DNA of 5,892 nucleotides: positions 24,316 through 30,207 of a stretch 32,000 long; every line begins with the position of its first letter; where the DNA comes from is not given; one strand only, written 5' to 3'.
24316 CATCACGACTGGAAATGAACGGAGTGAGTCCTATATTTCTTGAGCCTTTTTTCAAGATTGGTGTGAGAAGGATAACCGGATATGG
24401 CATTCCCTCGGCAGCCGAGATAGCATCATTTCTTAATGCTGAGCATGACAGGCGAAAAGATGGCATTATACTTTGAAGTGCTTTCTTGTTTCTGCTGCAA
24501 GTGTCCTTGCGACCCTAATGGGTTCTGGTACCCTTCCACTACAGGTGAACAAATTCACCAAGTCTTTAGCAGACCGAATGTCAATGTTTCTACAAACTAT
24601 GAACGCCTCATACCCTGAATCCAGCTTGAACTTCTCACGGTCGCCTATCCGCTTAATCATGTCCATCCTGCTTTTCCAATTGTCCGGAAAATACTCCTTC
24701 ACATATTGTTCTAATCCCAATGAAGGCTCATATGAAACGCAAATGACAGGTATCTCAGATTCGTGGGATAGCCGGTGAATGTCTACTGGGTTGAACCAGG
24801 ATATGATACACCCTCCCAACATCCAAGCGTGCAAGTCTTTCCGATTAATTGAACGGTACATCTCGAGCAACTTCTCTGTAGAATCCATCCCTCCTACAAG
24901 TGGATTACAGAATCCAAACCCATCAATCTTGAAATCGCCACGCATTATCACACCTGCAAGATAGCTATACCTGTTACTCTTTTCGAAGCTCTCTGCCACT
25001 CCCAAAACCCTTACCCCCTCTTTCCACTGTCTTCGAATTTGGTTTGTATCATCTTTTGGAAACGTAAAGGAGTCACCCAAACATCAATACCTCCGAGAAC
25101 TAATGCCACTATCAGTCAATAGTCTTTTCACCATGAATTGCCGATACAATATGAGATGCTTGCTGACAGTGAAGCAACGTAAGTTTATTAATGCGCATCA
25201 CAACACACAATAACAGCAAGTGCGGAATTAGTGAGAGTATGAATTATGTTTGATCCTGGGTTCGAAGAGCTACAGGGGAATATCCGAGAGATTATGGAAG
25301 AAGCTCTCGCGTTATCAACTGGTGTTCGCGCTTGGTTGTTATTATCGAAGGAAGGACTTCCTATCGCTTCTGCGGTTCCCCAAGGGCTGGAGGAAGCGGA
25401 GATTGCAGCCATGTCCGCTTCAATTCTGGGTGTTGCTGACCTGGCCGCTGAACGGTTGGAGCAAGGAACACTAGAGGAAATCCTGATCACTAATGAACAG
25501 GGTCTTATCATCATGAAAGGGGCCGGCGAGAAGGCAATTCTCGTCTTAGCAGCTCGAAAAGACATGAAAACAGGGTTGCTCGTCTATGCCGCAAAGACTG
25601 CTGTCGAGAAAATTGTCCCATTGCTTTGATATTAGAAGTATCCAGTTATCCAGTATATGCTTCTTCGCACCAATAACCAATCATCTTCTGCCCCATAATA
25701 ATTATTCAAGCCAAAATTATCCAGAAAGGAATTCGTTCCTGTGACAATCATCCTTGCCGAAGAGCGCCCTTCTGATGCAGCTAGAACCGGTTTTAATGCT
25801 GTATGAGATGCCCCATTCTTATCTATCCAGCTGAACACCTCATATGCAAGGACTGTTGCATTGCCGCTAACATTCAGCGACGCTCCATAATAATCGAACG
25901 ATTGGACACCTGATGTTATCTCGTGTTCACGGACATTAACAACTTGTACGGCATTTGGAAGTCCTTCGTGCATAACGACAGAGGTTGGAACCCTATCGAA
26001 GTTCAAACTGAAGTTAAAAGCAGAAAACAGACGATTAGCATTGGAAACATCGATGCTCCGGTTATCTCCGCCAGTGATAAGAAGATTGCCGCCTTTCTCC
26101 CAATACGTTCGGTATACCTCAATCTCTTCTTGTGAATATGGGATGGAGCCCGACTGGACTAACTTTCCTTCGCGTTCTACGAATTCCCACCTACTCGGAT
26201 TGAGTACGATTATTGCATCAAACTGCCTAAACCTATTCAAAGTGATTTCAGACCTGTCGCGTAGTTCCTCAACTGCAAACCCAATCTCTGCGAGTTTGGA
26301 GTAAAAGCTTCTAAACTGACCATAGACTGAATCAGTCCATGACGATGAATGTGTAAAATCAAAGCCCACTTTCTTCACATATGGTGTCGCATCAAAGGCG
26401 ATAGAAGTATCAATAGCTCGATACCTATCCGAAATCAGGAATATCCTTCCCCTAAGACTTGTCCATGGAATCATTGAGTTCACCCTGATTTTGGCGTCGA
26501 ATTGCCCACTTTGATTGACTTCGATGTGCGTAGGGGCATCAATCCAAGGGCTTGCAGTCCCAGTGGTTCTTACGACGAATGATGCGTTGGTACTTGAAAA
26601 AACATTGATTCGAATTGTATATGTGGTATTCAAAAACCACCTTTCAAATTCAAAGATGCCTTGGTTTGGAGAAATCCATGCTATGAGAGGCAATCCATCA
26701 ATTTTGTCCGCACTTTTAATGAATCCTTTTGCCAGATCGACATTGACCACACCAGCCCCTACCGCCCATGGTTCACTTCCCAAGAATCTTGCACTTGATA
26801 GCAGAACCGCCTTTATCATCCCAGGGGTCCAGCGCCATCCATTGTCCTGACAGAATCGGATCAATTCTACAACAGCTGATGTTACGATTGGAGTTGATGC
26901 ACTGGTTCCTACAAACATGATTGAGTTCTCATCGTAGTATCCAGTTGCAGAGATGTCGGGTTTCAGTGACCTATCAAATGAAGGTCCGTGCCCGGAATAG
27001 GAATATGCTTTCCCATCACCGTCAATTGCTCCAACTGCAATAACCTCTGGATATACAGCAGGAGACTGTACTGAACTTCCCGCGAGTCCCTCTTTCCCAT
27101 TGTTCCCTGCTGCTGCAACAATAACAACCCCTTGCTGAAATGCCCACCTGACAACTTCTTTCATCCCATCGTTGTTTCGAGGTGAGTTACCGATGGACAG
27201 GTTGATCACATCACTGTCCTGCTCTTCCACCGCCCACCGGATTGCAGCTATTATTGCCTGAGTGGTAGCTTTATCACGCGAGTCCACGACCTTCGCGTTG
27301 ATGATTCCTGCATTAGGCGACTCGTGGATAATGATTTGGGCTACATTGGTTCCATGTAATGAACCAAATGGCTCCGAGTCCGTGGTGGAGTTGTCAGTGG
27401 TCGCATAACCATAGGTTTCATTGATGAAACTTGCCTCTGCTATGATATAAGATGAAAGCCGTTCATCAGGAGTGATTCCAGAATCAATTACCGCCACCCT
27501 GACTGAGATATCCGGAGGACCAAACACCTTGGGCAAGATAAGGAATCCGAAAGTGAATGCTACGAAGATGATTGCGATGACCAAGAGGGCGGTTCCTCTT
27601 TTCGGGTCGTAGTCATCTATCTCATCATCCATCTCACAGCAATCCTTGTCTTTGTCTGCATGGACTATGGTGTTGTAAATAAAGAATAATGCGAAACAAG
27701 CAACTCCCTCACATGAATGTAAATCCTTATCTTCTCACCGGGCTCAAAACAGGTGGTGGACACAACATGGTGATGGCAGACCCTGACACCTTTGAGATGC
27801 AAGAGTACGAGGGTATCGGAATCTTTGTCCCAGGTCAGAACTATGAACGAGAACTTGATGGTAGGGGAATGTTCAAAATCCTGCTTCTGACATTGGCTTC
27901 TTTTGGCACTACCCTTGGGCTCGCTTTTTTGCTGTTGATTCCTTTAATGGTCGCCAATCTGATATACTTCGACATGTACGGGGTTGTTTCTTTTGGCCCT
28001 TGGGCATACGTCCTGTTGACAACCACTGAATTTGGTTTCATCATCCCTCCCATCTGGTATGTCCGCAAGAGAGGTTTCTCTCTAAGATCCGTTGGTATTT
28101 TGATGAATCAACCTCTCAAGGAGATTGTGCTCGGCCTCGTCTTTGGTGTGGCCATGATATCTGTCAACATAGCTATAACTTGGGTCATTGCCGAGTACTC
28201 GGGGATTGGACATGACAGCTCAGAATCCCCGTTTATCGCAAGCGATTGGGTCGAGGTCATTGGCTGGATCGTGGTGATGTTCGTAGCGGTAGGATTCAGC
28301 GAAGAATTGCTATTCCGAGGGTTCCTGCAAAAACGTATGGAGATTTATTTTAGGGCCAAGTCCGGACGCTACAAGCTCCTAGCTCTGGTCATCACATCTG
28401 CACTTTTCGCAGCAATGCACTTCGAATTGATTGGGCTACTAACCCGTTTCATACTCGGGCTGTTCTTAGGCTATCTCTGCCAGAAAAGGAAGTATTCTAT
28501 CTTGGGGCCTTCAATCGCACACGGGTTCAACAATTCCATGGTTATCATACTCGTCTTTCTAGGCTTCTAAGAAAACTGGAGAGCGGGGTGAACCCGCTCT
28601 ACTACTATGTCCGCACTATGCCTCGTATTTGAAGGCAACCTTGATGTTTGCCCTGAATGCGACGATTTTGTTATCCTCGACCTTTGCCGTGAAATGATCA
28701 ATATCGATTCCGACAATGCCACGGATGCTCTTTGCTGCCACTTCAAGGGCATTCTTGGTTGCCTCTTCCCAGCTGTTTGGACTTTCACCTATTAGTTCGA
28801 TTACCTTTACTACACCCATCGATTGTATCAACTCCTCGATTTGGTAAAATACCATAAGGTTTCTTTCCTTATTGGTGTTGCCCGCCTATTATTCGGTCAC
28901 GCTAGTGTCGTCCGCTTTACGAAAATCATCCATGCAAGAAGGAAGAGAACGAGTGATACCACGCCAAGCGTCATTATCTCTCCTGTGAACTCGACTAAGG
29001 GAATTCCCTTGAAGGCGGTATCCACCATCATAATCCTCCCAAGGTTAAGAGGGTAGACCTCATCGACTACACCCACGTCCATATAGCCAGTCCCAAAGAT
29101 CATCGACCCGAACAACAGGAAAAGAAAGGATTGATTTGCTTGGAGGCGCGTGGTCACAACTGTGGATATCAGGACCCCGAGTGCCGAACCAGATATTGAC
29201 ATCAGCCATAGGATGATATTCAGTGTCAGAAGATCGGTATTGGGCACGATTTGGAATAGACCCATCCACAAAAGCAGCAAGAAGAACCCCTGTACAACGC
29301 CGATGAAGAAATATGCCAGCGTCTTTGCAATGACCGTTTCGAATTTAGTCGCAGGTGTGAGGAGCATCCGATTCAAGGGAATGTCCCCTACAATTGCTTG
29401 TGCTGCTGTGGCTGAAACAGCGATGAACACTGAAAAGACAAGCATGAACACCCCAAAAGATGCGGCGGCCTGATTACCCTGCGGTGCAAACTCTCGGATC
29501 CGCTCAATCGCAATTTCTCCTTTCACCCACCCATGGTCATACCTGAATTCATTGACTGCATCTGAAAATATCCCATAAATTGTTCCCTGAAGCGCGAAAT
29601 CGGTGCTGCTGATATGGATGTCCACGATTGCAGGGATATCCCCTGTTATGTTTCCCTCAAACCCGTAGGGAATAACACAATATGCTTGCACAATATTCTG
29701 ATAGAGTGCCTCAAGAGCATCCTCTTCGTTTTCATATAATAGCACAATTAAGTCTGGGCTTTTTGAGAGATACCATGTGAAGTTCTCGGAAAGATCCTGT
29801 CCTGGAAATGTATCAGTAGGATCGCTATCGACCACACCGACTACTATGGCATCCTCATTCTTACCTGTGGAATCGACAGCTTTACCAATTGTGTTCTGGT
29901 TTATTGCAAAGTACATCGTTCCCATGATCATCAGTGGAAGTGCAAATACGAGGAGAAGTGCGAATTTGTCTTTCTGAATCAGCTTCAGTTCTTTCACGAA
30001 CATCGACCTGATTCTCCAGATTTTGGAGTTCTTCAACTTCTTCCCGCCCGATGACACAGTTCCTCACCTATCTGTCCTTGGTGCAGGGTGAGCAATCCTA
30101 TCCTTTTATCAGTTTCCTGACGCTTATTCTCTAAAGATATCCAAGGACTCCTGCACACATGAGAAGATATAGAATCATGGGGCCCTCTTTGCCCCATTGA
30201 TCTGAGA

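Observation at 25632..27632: Site-1-protease (MBTPS1)-like subtilase in a putative Asgard archaeon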

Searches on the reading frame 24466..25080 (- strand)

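Call 15: search_protein_families(library=pfam, proteins=[window:24466-25080:-], max_evalue=0.01)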
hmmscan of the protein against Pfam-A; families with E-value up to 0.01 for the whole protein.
window:24466-25080:- (204 aa): 1 family
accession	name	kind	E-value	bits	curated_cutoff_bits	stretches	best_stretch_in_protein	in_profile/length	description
PF01949.23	Endo_dU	-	4.1e-48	163.6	32.7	1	22-197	2-180/182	Endonuclease dU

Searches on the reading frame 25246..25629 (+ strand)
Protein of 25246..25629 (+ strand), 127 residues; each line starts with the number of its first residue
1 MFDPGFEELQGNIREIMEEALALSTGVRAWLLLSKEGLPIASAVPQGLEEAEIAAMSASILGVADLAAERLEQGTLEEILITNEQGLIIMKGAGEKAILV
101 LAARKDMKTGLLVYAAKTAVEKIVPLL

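Call 15: search_protein_families(library=pfam, proteins=[window:25246-25629:+], max_evalue=0.01)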
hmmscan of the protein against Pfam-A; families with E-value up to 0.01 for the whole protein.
window:25246-25629:+ (127 aa): 1 family
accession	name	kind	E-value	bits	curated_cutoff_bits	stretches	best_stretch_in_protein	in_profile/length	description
PF03259.23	Robl_LC7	-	6.2e-14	51.9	23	1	19-102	7-90/91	Roadblock/LC7 domain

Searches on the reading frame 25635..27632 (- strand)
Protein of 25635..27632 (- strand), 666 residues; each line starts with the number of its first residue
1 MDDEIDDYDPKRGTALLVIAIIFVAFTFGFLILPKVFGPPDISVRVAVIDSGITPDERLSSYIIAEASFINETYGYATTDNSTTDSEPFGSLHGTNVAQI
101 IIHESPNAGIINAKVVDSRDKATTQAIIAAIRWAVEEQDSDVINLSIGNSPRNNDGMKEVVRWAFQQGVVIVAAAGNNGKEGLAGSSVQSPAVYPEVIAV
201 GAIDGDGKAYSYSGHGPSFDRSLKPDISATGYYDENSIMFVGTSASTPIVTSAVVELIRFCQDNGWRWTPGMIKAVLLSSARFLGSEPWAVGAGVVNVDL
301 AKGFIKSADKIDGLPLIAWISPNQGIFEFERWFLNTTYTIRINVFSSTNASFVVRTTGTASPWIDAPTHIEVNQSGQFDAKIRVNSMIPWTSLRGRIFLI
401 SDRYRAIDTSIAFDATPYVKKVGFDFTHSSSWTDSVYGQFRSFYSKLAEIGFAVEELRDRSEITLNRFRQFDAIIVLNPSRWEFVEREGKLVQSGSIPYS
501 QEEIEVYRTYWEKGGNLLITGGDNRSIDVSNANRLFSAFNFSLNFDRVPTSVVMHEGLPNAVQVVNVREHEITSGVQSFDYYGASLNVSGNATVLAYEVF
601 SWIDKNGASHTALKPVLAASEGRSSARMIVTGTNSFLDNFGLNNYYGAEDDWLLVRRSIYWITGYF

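Call 4: search_protein_families(library=pfam, proteins=[window:25635-27632:-], max_evalue=1)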
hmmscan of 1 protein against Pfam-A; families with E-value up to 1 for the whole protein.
window:25635-27632:- (666 aa): 3 families
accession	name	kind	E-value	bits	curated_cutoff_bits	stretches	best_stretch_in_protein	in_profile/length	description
PF00082.27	Peptidase_S8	-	2.8e-40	138.9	21.8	1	44-283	4-277/288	Subtilase family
PF14258.12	DUF4350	-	0.009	16.7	30.4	1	494-644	45-170/181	Domain of unknown function (DUF4350)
PF23355.1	IFT52_GIFT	-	0.064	12.8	27.2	1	498-566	57-126/246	IFT52 GIFT domain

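Call 5: search_protein_families(library=ncbifam, proteins=[window:25635-27632:-], max_evalue=1)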
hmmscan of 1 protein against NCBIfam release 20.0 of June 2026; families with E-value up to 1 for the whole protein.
window:25635-27632:- (666 aa): 6 families
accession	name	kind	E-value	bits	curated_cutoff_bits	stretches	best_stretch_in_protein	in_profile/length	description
TIGR03921.1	T7SS_mycosin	equivalog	9.8e-30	103.8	278.75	1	44-299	15-282/353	type VII secretion-associated serine protease mycosin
NF049966.1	QH_SP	equivalog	1e-24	87.1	165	1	45-201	1-141/219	subtilisin-like serine protease QhpE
TIGR03895.1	protease_PatA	subfamily_domain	9.9e-17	60.9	421.05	1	119-282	38-201/606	PatA/PatG family cyanobactin maturation protease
NF033595.1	denti_PrtP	equivalog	1.2e-09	37.4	300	1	138-301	337-501/606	dentilisin complex serine proteinase subunit PrtP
NF042956.1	IteS_antiphage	equivalog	2.6e-06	26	900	1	46-186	259-402/747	S8 family anti-phage peptidase IteS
NF040553.1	SGO_0316_fam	subfamily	0.005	14.5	1400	1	103-204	384-500/1486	SGO_0316/SGO_0317 family LPXTG-anchored serine peptidase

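Call 6: search_solved_structures(query=window:25635-27632:-, max_evalue=1, show_alignments=2)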
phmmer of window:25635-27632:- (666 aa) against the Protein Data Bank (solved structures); distinct sequences matched with E-value up to 1: 139 (the best 60 are shown).
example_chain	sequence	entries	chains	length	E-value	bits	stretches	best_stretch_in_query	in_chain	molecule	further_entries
6pak_A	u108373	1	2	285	7.7e-25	90.5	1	42-302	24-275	Subtilisin E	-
1mee_A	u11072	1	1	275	1.1e-23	86.7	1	42-301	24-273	MESENTERICOPEPTIDASE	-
6o44_A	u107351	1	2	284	1.3e-23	86.5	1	42-302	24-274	Nattokinase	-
1scj_A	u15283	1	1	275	1.4e-23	86.3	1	42-301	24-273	SUBTILISIN E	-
3vyv_A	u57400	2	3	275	1.8e-23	86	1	42-301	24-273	Subtilisin NAT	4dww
1sbh_A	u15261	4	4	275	1.9e-23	85.9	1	42-301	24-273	SUBTILISIN 8397+1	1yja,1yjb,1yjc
5gl8_A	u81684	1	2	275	1.9e-23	85.8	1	42-301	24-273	Subtilisin NAT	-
3whi_A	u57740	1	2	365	3.2e-23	85.1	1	42-301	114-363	Subtilisin E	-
3f49_S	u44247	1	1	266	3.5e-23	85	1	82-301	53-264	Subtilisin BPN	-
6ube_S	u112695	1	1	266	4.8e-23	84.6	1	82-301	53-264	SUBTILISIN BPN'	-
7am3_A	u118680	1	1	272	6.7e-23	84.1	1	43-301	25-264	Subtilisin BPN'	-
1gnv_A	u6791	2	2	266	7.2e-23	84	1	43-301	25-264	SUBTILISIN BPN'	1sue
3bgo_S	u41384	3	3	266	8.7e-23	83.7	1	82-301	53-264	Subtilisin BPN'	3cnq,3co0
7am4_A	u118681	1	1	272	9.9e-23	83.5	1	43-301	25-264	Subtilisin BPN'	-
6u9l_S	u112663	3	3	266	9.9e-23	83.5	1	44-301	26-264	SUBTILISIN BPN'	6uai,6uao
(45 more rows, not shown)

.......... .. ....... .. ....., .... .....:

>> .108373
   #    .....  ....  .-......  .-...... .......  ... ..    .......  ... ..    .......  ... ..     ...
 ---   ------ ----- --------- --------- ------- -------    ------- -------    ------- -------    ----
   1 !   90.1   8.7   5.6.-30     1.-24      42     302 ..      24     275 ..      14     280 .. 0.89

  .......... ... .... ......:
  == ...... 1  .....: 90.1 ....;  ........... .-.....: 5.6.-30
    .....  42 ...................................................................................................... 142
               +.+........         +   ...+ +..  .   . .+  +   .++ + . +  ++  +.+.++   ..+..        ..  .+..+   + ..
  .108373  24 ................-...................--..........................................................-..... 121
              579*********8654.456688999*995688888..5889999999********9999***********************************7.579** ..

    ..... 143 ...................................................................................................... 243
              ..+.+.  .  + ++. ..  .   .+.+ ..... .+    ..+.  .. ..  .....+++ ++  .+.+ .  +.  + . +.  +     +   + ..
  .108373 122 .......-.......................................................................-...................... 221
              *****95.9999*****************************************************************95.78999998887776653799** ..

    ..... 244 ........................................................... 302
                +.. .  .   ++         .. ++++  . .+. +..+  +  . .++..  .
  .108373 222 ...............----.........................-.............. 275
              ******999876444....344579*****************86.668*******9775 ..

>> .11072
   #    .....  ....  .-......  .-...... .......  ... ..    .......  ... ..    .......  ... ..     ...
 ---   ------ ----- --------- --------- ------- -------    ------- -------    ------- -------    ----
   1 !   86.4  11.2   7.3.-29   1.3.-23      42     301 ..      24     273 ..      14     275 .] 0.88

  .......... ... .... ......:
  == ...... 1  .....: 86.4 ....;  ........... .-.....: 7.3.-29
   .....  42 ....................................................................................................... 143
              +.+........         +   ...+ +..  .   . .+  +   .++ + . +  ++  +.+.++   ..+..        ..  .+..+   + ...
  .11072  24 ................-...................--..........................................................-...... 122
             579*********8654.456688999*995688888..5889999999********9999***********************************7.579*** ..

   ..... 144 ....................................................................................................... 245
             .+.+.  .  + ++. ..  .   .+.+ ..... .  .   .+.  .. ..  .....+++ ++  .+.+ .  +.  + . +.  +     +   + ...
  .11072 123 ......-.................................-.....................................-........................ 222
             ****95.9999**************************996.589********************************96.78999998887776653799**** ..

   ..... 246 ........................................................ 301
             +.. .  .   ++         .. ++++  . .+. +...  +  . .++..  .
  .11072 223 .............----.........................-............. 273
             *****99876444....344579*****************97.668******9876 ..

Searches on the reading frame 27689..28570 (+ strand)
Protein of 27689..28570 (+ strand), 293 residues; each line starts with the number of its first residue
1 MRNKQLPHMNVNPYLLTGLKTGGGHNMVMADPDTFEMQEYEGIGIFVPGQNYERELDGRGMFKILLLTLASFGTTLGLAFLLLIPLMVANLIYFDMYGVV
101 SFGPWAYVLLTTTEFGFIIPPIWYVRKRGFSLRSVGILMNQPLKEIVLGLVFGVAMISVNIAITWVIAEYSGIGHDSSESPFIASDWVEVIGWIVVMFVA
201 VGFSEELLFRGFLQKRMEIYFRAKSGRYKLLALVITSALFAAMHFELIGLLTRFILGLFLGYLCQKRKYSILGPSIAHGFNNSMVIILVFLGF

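Call 15: search_protein_families(library=pfam, proteins=[window:27689-28570:+], max_evalue=0.01)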
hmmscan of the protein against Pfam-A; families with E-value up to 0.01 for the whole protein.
window:27689-28570:+ (293 aa): 1 family
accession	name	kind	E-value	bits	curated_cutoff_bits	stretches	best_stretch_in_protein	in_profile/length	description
PF02517.21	Rce1-like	-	3.2e-18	66.3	22.4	1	190-284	4-93/93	Type II CAAX prenyl endopeptidase Rce1-like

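Call 85: find_homologous_proteins(query=window:27689-28567:+, max_evalue=1e-20)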
Query window:27689-28567:+ (293 aa): 118 proteins with E <= 1e-20 among 7788 candidates. Only proteins of 161 to 513 residues were searched: fused or split forms outside these lengths cannot appear, so this answer is no evidence that the protein stands alone or is whole; lengths 'longer' or 'shorter' looks for them.
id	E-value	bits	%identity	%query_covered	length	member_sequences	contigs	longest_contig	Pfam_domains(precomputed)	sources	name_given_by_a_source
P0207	1.0e-188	644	100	100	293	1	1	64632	PF02517.22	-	-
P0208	5.0e-116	406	67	91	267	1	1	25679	PF02517.22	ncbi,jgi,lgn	-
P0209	1.0e-112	395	64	91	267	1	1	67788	PF02517.22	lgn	-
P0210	2.5e-110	387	63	91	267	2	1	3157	PF02517.22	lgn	-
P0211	5.4e-104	366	60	91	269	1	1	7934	PF02517.22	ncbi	-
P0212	4.4e-98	347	60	91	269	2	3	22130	PF02517.22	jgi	jgi:membrane protease YdiL (CAAX protease family)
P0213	1.2e-95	339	57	90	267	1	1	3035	PF02517.22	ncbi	-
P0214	1.4e-95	338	58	91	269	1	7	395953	PF02517.22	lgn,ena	-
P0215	3.2e-91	324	57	91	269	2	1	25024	PF02517.22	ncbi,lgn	-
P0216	4.1e-89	317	52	100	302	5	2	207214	PF02517.22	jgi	jgi:membrane protease YdiL (CAAX protease family)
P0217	1.3e-87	312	53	91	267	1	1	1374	PF02517.22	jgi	jgi:membrane protease YdiL (CAAX protease family)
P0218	8.4e-86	306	52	91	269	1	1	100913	PF02517.22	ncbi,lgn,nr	ncbi:CPBP family intramembrane metalloprotease [Candidatus Thorarchaeota archaeon]|nr:MAG: CPBP fami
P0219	4.1e-85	304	55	90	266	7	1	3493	PF02517.22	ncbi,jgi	ncbi:MAG: CPBP family intramembrane glutamic endopeptidase [Candidatus Thorarchaeota archaeon]|jgi:m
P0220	1.0e-84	303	53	91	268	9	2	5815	PF02517.22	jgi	jgi:membrane protease YdiL (CAAX protease family)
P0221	7.1e-82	293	51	91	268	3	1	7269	PF02517.22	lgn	-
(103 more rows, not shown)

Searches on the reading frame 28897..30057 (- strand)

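Call 15: search_protein_families(library=pfam, proteins=[window:28897-30057:-], max_evalue=0.01)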
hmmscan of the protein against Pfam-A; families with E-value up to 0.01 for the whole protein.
window:28897-30057:- (386 aa): 2 families
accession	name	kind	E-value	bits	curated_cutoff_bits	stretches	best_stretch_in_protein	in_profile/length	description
PF12698.13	ABC2_membrane_3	-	6.9e-26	91.6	31.6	1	34-376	4-346/347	ABC-2 family transporter protein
PF01061.29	ABC2_membrane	-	9e-06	25.8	26.9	1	194-328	47-183/211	ABC-2 type transporter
